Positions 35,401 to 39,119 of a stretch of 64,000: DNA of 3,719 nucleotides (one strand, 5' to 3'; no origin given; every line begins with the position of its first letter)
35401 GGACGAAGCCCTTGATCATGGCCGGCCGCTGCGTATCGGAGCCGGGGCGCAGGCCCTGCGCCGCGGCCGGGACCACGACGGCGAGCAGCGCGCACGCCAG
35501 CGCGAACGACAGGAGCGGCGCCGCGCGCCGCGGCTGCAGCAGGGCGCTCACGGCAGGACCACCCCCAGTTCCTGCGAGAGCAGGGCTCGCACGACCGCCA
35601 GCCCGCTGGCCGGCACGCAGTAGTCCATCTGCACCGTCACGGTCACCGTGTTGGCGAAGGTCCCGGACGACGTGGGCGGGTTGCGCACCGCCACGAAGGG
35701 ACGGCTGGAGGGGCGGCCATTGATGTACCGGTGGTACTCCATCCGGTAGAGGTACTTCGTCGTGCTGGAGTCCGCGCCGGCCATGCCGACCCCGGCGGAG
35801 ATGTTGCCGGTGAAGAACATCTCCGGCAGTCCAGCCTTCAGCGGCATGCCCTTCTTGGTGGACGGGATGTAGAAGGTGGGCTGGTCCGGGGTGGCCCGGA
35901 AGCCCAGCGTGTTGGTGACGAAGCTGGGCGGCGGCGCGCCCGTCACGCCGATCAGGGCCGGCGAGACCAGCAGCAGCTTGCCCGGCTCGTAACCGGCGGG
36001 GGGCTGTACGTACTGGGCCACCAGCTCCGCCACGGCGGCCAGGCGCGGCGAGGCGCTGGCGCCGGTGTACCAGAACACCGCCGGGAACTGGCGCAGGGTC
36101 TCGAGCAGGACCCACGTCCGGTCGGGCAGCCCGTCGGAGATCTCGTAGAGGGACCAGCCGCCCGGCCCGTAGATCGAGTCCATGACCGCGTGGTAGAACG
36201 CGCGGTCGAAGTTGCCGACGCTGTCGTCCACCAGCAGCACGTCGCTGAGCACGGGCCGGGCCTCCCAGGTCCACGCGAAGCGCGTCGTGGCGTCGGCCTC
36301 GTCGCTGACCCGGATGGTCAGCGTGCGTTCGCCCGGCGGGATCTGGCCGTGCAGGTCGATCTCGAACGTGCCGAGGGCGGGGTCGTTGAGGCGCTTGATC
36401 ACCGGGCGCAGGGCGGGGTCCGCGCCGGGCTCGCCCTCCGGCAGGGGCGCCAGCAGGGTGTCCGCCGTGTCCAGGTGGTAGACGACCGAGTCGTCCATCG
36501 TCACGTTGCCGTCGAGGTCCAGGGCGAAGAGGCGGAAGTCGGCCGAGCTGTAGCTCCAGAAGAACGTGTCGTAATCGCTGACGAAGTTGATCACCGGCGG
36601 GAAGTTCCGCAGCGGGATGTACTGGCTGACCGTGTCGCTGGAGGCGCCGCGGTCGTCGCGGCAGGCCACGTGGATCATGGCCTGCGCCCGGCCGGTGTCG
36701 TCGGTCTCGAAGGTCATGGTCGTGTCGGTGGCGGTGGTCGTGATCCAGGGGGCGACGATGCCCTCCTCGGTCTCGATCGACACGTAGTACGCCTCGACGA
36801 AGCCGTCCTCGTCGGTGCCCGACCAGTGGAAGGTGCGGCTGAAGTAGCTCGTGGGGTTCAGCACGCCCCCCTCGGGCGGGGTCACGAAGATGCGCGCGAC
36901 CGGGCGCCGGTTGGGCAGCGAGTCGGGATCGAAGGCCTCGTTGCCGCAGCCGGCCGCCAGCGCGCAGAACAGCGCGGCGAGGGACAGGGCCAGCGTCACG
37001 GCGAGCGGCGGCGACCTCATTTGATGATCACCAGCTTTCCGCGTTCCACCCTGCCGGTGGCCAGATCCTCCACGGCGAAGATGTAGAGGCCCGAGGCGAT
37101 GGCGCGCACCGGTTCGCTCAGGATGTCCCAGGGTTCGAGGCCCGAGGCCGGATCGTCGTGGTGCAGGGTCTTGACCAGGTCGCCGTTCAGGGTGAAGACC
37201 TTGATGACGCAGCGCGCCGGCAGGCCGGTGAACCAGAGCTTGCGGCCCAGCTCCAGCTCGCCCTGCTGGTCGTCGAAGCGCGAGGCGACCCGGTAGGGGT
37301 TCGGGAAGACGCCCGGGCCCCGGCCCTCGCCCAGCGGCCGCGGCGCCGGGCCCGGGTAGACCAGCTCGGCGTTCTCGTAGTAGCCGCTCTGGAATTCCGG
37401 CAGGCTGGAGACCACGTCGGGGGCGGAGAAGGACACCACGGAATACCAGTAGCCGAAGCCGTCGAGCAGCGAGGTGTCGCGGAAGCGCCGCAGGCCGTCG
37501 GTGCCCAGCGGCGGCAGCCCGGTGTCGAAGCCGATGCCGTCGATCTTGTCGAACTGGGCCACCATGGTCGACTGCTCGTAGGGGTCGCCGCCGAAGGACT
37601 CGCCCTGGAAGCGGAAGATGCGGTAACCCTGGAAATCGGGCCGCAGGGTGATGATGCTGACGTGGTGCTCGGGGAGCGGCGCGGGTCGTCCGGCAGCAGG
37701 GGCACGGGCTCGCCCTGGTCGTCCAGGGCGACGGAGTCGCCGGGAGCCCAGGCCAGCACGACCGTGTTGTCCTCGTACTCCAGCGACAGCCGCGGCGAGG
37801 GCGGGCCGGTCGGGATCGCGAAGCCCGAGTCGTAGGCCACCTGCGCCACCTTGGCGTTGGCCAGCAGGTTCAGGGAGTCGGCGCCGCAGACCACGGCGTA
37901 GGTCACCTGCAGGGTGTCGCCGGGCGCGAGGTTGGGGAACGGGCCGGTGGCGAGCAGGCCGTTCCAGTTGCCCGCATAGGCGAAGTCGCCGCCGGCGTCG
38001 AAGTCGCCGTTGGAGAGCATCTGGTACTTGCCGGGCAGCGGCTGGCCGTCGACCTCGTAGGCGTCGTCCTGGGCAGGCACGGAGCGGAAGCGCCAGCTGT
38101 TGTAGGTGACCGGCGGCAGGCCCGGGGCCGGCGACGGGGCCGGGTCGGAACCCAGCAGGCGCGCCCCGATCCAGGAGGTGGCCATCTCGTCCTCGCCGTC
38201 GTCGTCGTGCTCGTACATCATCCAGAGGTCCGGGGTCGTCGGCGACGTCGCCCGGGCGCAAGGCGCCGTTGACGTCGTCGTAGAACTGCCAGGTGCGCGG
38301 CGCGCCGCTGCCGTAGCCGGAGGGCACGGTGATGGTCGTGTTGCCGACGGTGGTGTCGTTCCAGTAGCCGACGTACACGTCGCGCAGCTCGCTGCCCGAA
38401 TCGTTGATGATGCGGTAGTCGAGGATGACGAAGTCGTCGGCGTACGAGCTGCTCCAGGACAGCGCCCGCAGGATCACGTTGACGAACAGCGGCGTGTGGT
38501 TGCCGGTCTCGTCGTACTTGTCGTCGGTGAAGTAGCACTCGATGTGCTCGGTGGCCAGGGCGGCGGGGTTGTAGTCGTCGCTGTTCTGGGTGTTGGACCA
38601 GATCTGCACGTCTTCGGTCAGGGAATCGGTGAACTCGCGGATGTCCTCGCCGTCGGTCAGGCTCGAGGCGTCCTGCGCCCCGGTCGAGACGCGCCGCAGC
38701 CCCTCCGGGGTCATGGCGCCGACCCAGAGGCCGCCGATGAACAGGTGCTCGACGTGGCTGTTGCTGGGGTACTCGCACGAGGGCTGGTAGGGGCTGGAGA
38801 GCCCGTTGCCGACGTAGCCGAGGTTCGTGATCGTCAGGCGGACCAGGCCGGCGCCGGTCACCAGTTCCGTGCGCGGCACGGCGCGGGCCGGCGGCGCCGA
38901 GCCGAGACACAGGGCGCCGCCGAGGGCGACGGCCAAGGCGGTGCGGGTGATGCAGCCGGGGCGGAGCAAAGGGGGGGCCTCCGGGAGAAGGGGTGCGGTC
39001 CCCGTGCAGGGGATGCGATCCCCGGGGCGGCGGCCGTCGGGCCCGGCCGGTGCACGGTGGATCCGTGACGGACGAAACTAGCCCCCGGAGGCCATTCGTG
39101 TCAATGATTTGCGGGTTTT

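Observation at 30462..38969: Translationally coupled five-gene outer-membrane module: CTD cargo + lipoprotein + TonB-dependent-type barrel + PorV-like barrel + NHL lipoprotein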

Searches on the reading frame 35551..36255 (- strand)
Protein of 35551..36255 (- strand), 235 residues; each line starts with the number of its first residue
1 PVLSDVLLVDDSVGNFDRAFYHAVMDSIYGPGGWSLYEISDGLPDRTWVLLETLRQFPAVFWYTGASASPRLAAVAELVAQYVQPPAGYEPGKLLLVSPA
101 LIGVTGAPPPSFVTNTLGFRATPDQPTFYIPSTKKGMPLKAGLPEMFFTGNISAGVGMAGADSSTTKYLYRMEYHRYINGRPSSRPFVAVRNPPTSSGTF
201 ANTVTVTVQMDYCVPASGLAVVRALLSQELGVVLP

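Call 55: search_solved_structures(query=A3, max_evalue=10, show_alignments=0)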
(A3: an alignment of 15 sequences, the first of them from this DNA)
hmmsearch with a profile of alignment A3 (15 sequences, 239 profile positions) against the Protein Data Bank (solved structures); distinct sequences matched with E-value up to 10: 6.
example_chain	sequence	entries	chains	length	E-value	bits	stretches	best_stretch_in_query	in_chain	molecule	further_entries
8png_B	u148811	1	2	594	0.021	17.2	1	98-191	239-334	Probable acyl-CoA dehydrogenase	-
8r1e_B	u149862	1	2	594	0.025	16.9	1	98-191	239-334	Probable acyl-CoA dehydrogenase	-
5hxa_A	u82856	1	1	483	0.23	13.8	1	81-150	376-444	Alpha,alpha-trehalose-phosphate synthase (UDP-forming)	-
4qy7_A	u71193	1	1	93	1.1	11.6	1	136-190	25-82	Uncharacterized protein YobA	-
2jqo_A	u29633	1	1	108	1.4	11.2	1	136-190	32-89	Hypothetical protein yobA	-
1shs_A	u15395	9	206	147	1.7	11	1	112-206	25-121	SMALL HEAT SHOCK PROTEIN | Small heat shock protein HSP16.5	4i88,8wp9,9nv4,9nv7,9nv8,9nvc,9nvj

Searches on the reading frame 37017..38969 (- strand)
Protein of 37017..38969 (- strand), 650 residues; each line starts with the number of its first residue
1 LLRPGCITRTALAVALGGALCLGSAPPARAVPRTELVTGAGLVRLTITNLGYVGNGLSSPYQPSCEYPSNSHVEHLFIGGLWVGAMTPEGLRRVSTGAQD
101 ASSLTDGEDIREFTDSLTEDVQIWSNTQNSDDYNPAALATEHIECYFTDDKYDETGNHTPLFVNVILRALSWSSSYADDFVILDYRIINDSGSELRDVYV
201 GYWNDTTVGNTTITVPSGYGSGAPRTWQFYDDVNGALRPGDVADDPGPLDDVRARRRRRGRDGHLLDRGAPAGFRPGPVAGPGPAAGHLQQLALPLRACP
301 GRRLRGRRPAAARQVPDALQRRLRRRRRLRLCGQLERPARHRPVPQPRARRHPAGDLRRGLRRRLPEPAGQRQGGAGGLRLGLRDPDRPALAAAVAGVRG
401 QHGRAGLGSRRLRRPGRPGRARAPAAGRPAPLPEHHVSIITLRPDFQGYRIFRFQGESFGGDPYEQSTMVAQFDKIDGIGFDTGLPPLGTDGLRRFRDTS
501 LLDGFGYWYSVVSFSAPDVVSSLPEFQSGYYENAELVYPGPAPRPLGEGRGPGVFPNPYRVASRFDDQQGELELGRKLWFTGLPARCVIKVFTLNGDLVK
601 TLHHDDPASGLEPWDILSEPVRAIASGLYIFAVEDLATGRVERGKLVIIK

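Call 3: search_protein_families(library=pfam, proteins=[window:37017-38969:-], max_evalue=0.01)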
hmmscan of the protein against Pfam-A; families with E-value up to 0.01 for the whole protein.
window:37017-38969:- (650 aa): 0 families

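Call 4: search_protein_families(library=ncbifam, proteins=[window:37017-38969:-], max_evalue=0.01)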
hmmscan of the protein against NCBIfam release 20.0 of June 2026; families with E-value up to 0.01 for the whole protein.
window:37017-38969:- (650 aa): 0 families

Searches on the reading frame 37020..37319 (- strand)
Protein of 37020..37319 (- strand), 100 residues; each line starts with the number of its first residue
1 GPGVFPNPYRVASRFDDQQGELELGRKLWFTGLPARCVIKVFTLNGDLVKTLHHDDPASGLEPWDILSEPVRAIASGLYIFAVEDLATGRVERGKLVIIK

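Call 18: search_protein_families(library=ncbifam, proteins=[window:37020-37319:-], max_evalue=10)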
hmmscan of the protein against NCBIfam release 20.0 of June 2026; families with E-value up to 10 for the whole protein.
seq(100 aa): 3 families
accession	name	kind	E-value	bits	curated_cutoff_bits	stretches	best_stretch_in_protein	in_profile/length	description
NF052228.1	T9SS_PorZ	equivalog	0.0086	14.5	260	1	30-86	690-743/757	type IX secretion system anionic LPS delivery protein PorZ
NF052323.1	T9SSA_dep_M6i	equivalog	0.079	10.8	600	1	34-93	978-1034/1043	T9SS-dependent M6-like inactivated metalloprotease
NF033707.1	T9SS_sortase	equivalog_domain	0.2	9.2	420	1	36-84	1024-1076/1095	type IX secretion system sortase PorU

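Call 19: search_protein_families(library=pfam, proteins=[window:37020-37319:-], max_evalue=10)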
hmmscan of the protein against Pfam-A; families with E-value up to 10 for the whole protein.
seq(100 aa): 0 families

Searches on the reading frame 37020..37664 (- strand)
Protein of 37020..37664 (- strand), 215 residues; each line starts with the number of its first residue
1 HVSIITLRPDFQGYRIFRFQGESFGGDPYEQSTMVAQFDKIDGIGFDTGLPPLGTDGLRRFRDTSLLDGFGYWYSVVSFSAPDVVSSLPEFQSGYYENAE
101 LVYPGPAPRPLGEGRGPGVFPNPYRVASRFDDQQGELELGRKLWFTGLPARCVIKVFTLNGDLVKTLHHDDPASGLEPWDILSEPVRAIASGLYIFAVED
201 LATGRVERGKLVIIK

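Call 18: search_protein_families(library=ncbifam, proteins=[window:37020-37664:-], max_evalue=10)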
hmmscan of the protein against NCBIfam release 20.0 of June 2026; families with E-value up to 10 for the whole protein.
seq(215 aa): 2 families
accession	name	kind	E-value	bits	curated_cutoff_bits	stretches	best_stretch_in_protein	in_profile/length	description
NF052228.1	T9SS_PorZ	equivalog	0.057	11.8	260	1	145-200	690-742/757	type IX secretion system anionic LPS delivery protein PorZ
NF011807.0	PRK15276.1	equivalog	0.21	11.6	252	1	29-105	40-115/156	putative fimbrial subunit SteE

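Call 19: search_protein_families(library=pfam, proteins=[window:37020-37664:-], max_evalue=10)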
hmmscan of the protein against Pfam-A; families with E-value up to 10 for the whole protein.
seq(215 aa): 0 families
